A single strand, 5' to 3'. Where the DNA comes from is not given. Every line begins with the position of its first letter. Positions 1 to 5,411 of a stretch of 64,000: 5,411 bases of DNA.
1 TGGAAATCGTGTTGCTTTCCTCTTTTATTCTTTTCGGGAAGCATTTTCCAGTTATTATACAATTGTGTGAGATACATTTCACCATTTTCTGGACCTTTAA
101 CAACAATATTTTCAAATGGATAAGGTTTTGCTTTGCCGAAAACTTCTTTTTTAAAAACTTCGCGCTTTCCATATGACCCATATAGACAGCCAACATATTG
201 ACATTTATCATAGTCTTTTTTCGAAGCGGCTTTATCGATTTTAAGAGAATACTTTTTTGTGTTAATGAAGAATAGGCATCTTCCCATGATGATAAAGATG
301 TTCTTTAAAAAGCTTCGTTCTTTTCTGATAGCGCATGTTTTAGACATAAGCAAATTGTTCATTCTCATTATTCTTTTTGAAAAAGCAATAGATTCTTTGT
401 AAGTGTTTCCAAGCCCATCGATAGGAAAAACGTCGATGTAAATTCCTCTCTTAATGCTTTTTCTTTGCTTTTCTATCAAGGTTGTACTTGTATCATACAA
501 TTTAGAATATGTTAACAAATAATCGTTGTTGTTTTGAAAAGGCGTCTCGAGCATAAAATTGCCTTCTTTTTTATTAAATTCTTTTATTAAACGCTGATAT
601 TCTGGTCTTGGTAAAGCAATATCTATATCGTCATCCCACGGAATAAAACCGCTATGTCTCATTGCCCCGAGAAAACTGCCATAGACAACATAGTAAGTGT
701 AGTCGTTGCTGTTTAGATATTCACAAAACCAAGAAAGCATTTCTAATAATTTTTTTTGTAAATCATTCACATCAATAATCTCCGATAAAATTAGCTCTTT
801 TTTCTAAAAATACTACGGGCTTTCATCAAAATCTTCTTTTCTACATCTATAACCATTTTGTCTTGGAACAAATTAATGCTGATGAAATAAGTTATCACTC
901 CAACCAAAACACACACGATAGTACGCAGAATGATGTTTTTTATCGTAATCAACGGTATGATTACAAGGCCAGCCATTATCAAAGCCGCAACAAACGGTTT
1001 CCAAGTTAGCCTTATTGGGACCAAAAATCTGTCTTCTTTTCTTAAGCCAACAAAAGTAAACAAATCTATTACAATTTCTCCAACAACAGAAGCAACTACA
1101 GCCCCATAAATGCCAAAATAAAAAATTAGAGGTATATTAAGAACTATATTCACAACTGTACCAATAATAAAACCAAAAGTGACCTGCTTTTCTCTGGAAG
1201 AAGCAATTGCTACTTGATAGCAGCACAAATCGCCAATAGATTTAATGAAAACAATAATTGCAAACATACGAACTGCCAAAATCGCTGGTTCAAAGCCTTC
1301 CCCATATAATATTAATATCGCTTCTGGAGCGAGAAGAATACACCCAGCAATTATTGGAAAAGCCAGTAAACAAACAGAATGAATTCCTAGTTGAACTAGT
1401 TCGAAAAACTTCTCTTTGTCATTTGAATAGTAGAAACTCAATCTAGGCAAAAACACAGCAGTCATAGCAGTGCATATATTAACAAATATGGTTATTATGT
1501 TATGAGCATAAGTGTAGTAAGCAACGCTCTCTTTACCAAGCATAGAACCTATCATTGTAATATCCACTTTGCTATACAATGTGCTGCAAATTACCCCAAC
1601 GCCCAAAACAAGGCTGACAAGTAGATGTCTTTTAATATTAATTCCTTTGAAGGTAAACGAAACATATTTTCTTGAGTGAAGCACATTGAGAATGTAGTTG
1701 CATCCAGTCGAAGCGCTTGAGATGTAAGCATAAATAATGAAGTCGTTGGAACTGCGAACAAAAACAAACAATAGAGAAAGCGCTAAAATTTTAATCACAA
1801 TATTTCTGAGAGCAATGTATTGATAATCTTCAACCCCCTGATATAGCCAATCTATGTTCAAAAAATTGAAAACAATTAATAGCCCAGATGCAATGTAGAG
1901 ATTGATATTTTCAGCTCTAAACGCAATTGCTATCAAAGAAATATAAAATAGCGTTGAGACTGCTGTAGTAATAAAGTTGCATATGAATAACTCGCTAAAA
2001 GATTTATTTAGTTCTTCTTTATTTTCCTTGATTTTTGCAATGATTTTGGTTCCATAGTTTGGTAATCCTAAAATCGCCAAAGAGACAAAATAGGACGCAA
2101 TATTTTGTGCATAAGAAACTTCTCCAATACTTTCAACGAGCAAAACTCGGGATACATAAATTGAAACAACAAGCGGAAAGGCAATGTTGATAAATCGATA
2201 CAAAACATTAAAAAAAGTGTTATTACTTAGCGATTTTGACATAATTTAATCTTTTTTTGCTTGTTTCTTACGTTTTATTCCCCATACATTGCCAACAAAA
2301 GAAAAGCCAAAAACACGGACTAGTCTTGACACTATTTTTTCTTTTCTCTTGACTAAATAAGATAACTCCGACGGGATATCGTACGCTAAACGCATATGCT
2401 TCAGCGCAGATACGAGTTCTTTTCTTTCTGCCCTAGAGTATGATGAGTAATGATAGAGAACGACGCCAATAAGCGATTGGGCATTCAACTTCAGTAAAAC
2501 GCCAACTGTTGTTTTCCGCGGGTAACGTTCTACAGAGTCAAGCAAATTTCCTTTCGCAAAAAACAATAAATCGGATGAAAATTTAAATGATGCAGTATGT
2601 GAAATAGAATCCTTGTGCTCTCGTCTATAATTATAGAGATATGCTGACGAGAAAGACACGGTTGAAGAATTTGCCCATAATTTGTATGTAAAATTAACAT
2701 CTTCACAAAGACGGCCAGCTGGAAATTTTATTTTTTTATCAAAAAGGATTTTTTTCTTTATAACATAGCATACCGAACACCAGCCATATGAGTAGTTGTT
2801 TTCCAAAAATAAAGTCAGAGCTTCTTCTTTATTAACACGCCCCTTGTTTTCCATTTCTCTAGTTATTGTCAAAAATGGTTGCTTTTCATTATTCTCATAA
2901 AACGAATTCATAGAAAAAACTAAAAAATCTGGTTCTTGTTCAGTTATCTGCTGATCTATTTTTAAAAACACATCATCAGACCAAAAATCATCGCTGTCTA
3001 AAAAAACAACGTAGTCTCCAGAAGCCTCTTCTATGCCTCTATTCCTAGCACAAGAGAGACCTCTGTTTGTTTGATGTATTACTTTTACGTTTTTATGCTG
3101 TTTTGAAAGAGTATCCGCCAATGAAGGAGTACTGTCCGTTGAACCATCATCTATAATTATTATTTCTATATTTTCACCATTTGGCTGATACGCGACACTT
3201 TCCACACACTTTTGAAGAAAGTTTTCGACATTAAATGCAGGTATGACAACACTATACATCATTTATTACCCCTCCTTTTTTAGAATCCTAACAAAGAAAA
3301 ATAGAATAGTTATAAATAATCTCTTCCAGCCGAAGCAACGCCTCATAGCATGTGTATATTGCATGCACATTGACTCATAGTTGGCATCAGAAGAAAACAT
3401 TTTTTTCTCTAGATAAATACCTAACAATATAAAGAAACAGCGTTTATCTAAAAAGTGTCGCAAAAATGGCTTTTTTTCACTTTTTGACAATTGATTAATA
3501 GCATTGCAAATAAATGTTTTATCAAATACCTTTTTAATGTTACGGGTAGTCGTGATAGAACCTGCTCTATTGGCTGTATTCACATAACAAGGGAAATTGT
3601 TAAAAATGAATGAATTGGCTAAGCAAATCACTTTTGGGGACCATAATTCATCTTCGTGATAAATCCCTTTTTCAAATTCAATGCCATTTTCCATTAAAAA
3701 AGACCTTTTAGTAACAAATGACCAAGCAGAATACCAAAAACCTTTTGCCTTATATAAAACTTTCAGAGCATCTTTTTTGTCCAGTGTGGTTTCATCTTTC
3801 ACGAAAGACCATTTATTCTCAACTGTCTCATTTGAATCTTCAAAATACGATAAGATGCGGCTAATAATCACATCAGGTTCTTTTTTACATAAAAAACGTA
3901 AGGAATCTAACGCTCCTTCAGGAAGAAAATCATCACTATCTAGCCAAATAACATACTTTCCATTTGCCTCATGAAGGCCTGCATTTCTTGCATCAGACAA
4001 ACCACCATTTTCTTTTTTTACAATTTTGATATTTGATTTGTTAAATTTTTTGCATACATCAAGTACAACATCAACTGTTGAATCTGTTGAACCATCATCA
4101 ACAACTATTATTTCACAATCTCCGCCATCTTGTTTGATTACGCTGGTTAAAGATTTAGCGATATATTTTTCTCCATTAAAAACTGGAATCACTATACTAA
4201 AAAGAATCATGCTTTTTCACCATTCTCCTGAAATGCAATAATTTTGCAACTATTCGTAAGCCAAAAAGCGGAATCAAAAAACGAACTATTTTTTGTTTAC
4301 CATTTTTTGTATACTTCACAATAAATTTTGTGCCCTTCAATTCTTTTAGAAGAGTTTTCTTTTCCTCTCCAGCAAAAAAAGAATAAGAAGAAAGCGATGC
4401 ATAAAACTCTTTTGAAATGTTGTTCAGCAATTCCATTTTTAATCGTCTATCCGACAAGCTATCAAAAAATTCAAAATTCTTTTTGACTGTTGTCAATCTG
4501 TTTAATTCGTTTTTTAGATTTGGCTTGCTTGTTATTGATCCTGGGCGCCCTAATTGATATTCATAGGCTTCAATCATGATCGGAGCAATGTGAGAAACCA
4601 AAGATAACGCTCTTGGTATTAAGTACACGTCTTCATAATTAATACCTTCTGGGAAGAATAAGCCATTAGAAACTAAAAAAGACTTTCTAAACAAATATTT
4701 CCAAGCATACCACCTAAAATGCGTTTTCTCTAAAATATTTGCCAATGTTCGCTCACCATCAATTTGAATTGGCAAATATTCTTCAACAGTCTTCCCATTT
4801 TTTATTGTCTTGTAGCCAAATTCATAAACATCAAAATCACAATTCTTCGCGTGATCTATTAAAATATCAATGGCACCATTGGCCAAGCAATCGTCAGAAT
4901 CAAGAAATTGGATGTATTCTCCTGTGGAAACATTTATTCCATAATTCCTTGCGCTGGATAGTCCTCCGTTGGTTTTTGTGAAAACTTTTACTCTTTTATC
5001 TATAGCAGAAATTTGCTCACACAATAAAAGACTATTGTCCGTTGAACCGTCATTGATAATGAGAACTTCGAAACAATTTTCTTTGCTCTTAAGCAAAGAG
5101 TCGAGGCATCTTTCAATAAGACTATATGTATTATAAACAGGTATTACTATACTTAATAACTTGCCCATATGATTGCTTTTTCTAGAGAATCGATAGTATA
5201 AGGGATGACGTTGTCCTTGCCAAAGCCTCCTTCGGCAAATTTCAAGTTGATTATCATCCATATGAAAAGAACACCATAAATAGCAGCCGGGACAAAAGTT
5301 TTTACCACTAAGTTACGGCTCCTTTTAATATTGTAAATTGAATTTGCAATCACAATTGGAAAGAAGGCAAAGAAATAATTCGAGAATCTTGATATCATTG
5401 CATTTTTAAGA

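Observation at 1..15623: Glycopolymer locus likely making a 4-amino-4,6-dideoxyhexosamine-primed, LicD-decorated polymer under a NusG-paralog antiterminator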

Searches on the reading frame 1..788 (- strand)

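Call 9: search_protein_families(library=pfam, proteins=[window:1-788:-], max_evalue=0.01)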
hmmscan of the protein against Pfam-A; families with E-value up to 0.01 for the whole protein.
window:1-788:- (262 aa): 1 family
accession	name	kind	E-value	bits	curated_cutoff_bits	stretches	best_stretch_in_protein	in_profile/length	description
PF04991.19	LicD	-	4.9e-46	158.1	22.6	1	27-244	3-226/227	LicD family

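Call 14: search_protein_families(library=ncbifam, proteins=[window:1-788:-], max_evalue=0.01)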
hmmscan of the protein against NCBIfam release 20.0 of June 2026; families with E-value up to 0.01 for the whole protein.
window:1-788:- (262 aa): 1 family
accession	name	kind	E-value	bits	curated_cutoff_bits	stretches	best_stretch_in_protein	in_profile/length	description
NF045866.1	GGPL_Ptran_Mf1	equivalog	4.6e-26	92.4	225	1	11-256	2-230/240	diacylglycerol cholinephosphotransferase Mf1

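Call 68: search_solved_structures(query=window:1-788:-, max_evalue=0.001)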
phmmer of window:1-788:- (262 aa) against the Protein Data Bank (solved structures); distinct sequences matched with E-value up to 0.001: 0.

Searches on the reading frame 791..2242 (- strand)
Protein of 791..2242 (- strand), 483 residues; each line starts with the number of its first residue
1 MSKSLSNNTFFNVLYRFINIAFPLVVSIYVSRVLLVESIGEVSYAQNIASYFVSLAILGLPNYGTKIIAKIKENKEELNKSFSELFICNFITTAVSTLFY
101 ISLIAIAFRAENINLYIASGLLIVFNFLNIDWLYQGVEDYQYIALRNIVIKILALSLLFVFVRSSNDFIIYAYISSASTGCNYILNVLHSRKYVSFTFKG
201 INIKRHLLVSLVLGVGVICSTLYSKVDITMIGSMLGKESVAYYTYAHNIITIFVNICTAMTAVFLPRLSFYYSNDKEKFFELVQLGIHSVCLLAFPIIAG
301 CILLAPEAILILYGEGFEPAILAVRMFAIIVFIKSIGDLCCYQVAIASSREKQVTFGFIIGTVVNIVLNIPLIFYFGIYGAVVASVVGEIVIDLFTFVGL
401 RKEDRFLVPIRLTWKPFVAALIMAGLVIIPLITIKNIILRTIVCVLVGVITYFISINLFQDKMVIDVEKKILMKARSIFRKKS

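Call 9: search_protein_families(library=pfam, proteins=[window:791-2242:-], max_evalue=0.01)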
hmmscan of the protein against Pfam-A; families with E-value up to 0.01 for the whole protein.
window:791-2242:- (483 aa): 3 families
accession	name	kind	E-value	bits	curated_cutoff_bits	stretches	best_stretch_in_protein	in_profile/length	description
PF01943.22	Polysacc_synt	-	2.3e-23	83.4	28.2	1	7-269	3-271/274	Polysaccharide biosynthesis protein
PF13440.11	Polysacc_synt_3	-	4.6e-14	52.8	23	1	40-321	12-292/293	Polysaccharide biosynthesis protein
PF03023.19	MurJ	-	2.2e-12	46.8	27.4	1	204-431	199-432/451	Lipid II flippase MurJ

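Call 14: search_protein_families(library=ncbifam, proteins=[window:791-2242:-], max_evalue=0.01)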
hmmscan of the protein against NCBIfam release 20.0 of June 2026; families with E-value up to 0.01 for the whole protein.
window:791-2242:- (483 aa): 5 families
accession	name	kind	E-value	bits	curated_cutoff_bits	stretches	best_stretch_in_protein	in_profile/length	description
NF007773.0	PRK10459.1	equivalog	1.9e-11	43.6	273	1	133-476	134-484/492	MOP flippase family protein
TIGR01695.1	murJ_mviN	equivalog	1.4e-10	40.5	235.55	1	140-464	153-501/506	murein biosynthesis integral membrane protein MurJ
NF041871.1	Wzx_EPS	equivalog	4e-10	39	800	1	21-375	18-373/492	exopolysaccharide biosynthesis flippase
NF047674.1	TeichurnBiosyTuaB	equivalog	6.4e-05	22.2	580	1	64-456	64-466/469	teichuronic acid biosynthesis protein TuaB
NF050818.1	PolSacchBiosHfsF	equivalog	0.0055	15.8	700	1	290-452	292-453/468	polysaccharide biosynthesis protein HfsF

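Call 25: find_encoding_contigs(protein=window:791-2242:-, flank=10000, max_places=4)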
Protein window:791-2242:- (483 aa): no gene with exactly this product is on record in the collection.

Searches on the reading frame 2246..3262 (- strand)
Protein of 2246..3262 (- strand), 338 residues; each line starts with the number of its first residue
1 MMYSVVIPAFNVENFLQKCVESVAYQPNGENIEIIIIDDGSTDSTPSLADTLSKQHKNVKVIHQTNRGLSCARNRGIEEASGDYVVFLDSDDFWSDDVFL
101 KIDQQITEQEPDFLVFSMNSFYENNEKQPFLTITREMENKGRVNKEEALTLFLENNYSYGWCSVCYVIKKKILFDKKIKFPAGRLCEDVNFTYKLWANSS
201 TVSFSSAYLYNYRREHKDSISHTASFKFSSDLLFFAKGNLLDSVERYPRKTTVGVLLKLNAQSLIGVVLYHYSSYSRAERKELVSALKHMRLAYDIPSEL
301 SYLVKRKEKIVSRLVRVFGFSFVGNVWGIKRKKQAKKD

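Call 9: search_protein_families(library=pfam, proteins=[window:2246-3262:-], max_evalue=0.01)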
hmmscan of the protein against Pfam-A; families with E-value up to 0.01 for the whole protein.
window:2246-3262:- (338 aa): 4 families
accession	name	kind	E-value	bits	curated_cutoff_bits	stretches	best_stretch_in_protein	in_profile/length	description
PF00535.33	Glycos_transf_2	-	1.9e-37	129.2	23.3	1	4-133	1-130/168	Glycosyl transferase family 2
PF10111.15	Glyco_tranf_2_2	-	2.4e-17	63.7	27.3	1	4-145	1-148/276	Glycosyltransferase like family 2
PF13641.12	Glyco_tranf_2_3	-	7.8e-14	52.7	27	1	3-205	3-204/230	Glycosyltransferase like family 2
PF13704.12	Glyco_tranf_2_4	-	0.0058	17.5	27.5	0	32-93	20-83/98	Glycosyl transferase family 2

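Call 73: find_encoding_contigs(protein=window:2246-3262:-, flank=10000, max_places=4)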
Protein window:2246-3262:- (338 aa): no gene with exactly this product is on record in the collection.

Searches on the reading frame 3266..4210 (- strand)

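Call 9: search_protein_families(library=pfam, proteins=[window:3266-4210:-], max_evalue=0.01)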
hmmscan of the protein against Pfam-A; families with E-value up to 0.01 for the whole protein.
window:3266-4210:- (314 aa): 4 families
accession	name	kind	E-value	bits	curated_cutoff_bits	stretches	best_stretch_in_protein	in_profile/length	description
PF00535.33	Glycos_transf_2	-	5.4e-36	124.5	23.3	1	5-153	1-151/168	Glycosyl transferase family 2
PF10111.15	Glyco_tranf_2_2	-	2.7e-11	43.9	27.3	1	5-104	1-102/276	Glycosyltransferase like family 2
PF13641.12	Glyco_tranf_2_3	-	1.4e-09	38.8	27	1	4-107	3-111/230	Glycosyltransferase like family 2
PF13704.12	Glyco_tranf_2_4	-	0.00084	20.2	27.5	1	33-96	21-84/98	Glycosyl transferase family 2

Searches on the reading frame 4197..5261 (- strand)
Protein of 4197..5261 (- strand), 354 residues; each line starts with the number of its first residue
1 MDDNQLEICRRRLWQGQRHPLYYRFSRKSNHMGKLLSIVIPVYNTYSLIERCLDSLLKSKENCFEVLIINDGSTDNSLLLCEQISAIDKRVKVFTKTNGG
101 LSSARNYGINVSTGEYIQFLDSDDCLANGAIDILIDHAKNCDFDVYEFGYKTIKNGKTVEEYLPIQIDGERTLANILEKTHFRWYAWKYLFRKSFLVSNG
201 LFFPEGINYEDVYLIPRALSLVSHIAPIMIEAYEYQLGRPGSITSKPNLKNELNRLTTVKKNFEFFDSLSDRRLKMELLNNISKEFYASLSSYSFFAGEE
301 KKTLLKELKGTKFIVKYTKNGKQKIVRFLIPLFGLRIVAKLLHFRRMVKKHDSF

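Call 8: search_protein_families(library=pfam, proteins=[window:4197-5261:-], max_evalue=0.01)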
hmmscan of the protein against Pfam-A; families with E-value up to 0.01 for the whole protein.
window:4197-5261:- (354 aa): 3 families
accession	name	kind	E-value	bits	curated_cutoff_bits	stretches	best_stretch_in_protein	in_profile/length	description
PF00535.33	Glycos_transf_2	-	1.3e-30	107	23.3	1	37-195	1-164/168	Glycosyl transferase family 2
PF10111.15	Glyco_tranf_2_2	-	1.3e-08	35.1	27.3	1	37-127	1-95/276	Glycosyltransferase like family 2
PF13641.12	Glyco_tranf_2_3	-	3.4e-06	27.7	27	1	36-137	3-110/230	Glycosyltransferase like family 2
